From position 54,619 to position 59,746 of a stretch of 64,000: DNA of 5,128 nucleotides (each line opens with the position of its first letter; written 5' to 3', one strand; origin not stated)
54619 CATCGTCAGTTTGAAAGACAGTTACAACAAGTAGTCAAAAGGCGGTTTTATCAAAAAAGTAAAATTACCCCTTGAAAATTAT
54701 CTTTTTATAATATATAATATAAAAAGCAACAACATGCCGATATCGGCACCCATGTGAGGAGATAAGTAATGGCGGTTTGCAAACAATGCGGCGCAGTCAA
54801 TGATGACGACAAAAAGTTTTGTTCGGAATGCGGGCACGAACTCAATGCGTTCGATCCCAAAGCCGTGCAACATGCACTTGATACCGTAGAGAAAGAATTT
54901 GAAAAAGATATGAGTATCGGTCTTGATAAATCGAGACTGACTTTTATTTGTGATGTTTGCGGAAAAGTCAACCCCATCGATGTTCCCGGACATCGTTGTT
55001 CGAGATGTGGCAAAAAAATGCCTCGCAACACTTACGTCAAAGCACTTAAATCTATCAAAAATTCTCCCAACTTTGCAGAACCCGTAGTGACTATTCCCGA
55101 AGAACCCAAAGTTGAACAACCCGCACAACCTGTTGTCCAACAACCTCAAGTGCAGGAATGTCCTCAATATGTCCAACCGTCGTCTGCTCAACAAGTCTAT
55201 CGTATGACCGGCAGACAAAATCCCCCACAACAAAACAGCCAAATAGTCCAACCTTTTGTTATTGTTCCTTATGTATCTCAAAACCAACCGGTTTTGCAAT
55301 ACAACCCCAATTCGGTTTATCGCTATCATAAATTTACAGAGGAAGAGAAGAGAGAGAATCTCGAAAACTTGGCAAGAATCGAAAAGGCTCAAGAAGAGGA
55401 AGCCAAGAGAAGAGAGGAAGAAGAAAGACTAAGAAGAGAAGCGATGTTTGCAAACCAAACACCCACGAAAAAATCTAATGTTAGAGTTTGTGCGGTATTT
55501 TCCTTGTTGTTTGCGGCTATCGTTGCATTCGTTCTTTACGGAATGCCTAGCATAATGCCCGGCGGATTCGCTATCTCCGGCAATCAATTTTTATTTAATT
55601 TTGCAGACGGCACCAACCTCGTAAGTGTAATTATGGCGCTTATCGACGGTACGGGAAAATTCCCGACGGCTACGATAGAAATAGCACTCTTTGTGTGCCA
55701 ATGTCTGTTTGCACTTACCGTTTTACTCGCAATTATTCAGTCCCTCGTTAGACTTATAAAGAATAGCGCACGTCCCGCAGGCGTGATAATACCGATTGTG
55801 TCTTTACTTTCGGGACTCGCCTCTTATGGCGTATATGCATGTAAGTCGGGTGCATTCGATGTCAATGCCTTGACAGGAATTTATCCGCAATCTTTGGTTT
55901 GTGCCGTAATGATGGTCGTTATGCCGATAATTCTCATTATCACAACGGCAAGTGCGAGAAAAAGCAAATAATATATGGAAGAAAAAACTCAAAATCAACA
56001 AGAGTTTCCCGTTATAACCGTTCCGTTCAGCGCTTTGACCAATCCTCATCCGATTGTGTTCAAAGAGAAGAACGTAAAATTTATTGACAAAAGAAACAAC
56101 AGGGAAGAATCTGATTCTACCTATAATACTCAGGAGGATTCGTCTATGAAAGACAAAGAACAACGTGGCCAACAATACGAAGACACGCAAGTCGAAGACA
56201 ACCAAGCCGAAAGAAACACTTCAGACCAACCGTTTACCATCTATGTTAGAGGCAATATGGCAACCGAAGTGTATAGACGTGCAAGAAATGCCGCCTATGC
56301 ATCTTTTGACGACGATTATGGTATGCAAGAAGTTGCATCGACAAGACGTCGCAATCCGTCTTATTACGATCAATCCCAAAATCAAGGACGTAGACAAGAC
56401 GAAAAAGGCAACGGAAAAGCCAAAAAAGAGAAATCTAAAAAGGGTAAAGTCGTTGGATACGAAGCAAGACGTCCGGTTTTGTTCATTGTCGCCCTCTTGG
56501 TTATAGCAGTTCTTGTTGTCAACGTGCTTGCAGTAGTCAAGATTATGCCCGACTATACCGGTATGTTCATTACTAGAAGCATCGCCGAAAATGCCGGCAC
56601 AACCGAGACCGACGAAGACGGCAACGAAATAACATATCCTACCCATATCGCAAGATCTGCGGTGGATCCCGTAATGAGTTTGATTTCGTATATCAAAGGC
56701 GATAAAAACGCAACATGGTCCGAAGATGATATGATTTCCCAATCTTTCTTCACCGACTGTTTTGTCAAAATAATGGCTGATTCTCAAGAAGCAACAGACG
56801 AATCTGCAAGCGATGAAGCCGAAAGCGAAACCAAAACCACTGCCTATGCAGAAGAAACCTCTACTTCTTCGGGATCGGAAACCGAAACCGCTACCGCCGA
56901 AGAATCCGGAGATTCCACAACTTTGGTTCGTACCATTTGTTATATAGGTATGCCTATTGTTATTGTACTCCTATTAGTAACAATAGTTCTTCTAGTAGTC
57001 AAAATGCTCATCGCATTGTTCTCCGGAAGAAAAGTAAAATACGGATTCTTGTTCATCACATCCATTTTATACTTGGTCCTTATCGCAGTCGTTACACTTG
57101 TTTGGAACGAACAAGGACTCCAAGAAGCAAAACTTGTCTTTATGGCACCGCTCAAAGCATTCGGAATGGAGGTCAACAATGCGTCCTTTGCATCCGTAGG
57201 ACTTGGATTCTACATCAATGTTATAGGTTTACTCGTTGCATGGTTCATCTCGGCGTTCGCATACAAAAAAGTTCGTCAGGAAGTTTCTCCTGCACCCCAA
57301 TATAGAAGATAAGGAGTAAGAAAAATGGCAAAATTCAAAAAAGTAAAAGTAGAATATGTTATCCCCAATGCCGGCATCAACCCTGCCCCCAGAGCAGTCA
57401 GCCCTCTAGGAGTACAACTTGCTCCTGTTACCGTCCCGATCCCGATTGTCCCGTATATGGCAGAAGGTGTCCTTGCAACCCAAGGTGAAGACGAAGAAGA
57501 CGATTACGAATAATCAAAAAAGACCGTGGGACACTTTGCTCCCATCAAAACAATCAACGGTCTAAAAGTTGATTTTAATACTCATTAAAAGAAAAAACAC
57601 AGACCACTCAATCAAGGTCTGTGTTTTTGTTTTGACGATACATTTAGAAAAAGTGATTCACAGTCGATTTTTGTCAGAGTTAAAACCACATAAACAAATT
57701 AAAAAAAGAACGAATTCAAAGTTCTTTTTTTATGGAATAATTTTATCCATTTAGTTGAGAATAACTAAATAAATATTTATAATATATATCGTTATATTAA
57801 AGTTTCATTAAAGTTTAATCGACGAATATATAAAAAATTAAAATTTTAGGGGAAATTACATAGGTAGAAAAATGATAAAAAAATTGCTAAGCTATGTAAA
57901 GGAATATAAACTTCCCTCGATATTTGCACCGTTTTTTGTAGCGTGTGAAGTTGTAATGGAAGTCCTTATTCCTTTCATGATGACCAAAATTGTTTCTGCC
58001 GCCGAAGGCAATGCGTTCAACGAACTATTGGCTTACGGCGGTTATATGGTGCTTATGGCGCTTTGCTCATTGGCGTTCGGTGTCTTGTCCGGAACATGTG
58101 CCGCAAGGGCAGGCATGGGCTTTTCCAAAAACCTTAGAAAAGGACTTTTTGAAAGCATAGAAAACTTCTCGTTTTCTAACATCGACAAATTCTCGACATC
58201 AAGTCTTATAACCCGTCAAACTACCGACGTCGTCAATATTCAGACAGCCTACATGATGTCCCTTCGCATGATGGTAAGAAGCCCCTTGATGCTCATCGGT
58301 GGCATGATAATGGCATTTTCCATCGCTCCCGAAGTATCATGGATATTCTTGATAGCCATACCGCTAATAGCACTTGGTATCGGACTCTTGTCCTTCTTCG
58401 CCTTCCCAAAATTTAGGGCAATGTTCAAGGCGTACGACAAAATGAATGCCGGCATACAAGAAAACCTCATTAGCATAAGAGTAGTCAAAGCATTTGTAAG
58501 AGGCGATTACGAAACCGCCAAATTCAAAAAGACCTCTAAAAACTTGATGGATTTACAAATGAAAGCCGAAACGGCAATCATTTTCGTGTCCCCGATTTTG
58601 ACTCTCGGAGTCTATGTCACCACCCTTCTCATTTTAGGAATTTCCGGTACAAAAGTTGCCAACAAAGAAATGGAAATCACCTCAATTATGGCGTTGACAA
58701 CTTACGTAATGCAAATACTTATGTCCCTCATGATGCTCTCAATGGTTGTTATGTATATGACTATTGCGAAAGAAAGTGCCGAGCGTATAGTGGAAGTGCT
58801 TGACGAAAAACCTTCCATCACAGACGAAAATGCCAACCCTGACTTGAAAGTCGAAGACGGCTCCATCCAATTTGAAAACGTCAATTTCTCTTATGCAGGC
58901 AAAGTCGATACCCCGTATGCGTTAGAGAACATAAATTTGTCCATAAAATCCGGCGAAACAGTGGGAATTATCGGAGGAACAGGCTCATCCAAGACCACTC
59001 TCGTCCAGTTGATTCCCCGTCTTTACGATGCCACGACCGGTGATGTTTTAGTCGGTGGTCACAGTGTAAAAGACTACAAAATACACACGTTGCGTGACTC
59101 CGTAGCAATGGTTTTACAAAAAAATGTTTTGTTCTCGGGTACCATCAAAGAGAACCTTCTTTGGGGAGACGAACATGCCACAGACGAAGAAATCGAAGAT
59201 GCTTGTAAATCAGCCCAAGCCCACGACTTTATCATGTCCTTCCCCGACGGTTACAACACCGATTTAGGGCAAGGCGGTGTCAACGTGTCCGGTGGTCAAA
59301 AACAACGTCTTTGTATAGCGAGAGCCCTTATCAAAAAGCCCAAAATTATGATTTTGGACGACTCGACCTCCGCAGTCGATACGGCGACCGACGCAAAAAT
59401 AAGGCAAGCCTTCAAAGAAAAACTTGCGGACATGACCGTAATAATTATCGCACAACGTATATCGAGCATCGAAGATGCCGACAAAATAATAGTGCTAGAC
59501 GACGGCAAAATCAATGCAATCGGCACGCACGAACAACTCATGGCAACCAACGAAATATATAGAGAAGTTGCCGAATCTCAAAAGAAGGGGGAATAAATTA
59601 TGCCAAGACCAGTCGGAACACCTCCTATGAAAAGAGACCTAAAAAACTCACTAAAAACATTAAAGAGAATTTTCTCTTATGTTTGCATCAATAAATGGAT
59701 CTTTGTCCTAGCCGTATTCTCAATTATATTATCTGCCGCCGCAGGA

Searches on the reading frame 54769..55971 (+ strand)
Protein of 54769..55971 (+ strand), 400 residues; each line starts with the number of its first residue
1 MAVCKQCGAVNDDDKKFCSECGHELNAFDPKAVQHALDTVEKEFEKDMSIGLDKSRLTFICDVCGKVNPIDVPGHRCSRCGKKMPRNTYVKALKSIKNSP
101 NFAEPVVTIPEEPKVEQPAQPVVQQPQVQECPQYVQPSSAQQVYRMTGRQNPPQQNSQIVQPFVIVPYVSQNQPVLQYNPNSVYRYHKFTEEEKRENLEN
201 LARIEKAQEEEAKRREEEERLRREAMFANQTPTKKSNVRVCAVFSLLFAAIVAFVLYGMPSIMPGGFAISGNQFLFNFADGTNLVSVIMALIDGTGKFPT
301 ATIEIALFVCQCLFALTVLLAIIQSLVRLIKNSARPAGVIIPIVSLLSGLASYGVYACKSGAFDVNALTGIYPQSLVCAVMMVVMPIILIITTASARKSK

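Call 3: search_protein_families(library=pfam, proteins=[window:54769-55971:+], max_evalue=1)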
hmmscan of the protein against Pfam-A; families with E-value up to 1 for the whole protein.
window:54769-55971:+ (400 aa): 20 families
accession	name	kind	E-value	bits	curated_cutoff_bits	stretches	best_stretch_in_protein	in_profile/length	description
PF13240.11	Zn_Ribbon_1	-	1.2e-07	31.7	25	1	4-25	2-23/23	zinc-ribbon domain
PF12773.13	DZR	-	2.2e-07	31.4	27.3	1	4-81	1-45/45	Double zinc ribbon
PF13248.11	Zn_ribbon_3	-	0.00012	21.9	27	1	1-25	2-26/26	zinc-ribbon domain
PF24463.1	DUF7577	-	0.00015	21.7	28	1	3-25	4-26/27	Domain of unknown function (DUF7577)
PF18912.6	DZR_2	-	0.00019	21.6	27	2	59-89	22-51/56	Double zinc ribbon domain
PF01155.25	HypA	-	0.0034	17.8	28.9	1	24-84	35-96/112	Hydrogenase/urease nickel incorporation, metallochaperone, hypA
PF17032.10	Zn_ribbon_15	-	0.0057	17.9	28.9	1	2-22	53-73/73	zinc-ribbon family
PF14803.11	Zn_ribbon_Nudix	-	0.009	16.4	25.6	1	16-26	1-11/34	Nudix N-terminal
PF18439.7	zf_UBZ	-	0.014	15.5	25.6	0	75-85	3-13/32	Ubiquitin-Binding Zinc Finger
PF10005.14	Zn_ribbon_DZR_6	-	0.016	16.3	23.4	0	4-42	4-42/93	zinc-ribbon domain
PF08271.17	Zn_Ribbon_TF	-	0.016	15.2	29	0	3-14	21-32/43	TFIIB zinc-binding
PF09297.16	Zn_ribbon_NUD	-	0.051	13.7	24.8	0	16-24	4-12/32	NADH pyrophosphatase zinc ribbon domain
PF07282.18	Cas12f1-like_TNB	-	0.064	13.9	26.3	0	4-27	31-52/60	Cas12f1-like, TNB domain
PF22878.1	SPT2_N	-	0.093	14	26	1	188-242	31-85/91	SPT2 N-terminal domain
PF20225.4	DUF6584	-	0.18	12.2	27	1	190-259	95-166/171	Family of unknown function (DUF6584)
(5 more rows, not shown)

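Call 4: search_protein_families(library=ncbifam, proteins=[window:54769-55971:+], max_evalue=1)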
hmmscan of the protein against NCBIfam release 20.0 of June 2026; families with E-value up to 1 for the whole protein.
window:54769-55971:+ (400 aa): 4 families
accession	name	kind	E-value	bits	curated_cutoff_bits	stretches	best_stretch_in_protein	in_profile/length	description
NF003161.0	PRK04136.1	equivalog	0.021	14.4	54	1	2-23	15-36/49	50S ribosomal protein L40e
TIGR03269.1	met_CoM_red_A2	equivalog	0.13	10.7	517.1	0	1-54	63-117/530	methyl coenzyme M reductase system, component A2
NF011149.0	PRK14559.1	equivalog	0.5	9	374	0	1-35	1-35/642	serine/threonine phosphatase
NF033497.1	rubre_like_arch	subfamily_domain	0.79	9.5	32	0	61-84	3-26/34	rubrerythrin-like domain-containing protein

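Call 63: search_protein_families(library=padloc, proteins=[window:54769-55971:+], max_evalue=0.01)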
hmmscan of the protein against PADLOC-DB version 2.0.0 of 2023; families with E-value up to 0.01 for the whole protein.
window:54769-55971:+ (400 aa): 0 families

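Call 64: search_protein_families(library=phrogs, proteins=[window:54769-55971:+], max_evalue=0.01)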
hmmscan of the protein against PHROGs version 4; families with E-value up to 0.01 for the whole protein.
window:54769-55971:+ (400 aa): 1 family
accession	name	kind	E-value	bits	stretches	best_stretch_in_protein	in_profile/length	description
phrog_2546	-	unknown function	0.0088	17.3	1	3-36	2-35/180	-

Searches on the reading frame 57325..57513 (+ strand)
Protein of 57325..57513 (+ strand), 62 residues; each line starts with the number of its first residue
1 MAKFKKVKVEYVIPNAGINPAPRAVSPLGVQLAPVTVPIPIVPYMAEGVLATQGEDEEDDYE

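Call 3: search_protein_families(library=pfam, proteins=[window:57325-57513:+], max_evalue=1)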
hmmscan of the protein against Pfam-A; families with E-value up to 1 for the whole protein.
window:57325-57513:+ (62 aa): 0 families

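Call 4: search_protein_families(library=ncbifam, proteins=[window:57325-57513:+], max_evalue=1)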
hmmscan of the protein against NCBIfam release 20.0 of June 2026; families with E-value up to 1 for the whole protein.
window:57325-57513:+ (62 aa): 1 family
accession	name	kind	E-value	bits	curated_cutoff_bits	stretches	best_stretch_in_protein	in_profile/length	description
TIGR00784.1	citMHS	subfamily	0.21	10.8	259.7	1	12-51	152-187/431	citrate:proton symporter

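Call 63: search_protein_families(library=padloc, proteins=[window:57325-57513:+], max_evalue=0.01)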
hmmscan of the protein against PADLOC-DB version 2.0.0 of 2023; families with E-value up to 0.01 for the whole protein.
window:57325-57513:+ (62 aa): 0 families

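Call 64: search_protein_families(library=phrogs, proteins=[window:57325-57513:+], max_evalue=0.01)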
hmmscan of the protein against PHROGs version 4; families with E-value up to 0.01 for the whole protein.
window:57325-57513:+ (62 aa): 0 families

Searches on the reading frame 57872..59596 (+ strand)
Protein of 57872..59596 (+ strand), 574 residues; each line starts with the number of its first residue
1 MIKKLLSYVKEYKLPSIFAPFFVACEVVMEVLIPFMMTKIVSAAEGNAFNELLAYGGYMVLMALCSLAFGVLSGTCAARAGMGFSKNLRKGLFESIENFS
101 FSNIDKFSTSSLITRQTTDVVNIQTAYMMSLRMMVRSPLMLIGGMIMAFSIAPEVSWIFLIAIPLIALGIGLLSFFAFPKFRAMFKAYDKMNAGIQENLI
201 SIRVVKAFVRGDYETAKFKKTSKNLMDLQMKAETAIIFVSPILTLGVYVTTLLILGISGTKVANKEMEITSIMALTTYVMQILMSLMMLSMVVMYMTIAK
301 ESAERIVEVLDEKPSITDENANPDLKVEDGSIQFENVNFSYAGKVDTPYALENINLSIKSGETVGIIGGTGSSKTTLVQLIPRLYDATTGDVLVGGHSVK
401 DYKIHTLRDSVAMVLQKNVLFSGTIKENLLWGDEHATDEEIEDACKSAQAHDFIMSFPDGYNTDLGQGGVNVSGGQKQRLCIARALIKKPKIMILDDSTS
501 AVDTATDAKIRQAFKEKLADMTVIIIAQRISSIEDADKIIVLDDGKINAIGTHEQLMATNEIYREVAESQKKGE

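Call 48: search_protein_families(library=pfam, proteins=[window:57872-59596:+], max_evalue=0.000001)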
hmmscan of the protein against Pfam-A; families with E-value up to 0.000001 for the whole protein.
window:57872-59596:+ (574 aa): 2 families
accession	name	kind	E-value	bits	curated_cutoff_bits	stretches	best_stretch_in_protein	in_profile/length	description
PF00664.28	ABC_membrane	-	4.3e-36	125.5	28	1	17-286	2-274/274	ABC transporter transmembrane region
PF00005.33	ABC_tran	-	3e-29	102.8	25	1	351-500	1-137/137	ABC transporter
